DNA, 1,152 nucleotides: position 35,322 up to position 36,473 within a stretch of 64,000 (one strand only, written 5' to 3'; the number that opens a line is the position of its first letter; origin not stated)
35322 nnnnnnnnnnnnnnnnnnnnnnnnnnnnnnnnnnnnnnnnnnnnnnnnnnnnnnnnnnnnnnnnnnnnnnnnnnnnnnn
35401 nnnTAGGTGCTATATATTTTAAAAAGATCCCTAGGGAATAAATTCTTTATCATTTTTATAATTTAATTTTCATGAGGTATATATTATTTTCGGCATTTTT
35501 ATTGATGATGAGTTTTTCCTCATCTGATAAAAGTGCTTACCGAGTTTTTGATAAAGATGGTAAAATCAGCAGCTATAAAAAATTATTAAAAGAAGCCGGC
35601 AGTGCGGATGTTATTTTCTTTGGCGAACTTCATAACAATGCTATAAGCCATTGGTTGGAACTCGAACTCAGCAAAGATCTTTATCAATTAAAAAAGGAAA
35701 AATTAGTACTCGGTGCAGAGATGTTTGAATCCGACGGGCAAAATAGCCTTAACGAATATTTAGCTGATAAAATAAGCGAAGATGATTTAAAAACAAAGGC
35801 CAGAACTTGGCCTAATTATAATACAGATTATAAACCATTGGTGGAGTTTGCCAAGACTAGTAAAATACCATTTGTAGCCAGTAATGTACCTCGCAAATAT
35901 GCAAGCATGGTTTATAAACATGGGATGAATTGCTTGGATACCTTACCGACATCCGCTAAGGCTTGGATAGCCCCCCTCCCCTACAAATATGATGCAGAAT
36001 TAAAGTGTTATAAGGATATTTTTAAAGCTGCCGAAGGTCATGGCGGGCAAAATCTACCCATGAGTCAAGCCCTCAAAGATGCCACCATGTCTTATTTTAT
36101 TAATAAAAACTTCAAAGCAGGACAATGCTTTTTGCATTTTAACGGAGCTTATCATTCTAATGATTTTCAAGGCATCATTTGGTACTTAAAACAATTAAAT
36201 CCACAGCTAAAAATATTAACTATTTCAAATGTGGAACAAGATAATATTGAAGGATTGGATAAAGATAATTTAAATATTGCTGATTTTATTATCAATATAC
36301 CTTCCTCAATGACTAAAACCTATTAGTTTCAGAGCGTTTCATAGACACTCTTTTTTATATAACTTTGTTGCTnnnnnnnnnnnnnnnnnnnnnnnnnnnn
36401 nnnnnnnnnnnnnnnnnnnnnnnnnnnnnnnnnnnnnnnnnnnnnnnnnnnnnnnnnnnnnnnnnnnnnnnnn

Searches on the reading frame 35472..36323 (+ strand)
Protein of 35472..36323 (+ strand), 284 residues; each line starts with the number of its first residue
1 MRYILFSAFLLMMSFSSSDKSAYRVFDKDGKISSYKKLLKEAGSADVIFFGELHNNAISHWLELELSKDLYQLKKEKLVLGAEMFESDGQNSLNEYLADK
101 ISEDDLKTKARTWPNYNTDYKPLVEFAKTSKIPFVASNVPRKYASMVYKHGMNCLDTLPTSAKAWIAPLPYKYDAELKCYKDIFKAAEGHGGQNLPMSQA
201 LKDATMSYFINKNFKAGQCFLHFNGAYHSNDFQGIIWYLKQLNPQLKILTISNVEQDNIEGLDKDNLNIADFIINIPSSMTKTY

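Call 71: search_protein_families(library=pfam, proteins=[window:35472-36323:+], max_evalue=0.0001)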
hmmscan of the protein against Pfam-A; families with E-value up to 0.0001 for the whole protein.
window:35472-36323:+ (284 aa): 1 family
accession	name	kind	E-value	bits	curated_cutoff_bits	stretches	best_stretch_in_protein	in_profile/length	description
PF04187.18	Cofac_haem_bdg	-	4.5e-55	187.4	27.7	1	38-239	1-213/213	Haem-binding uptake, Tiki superfamily, ChaN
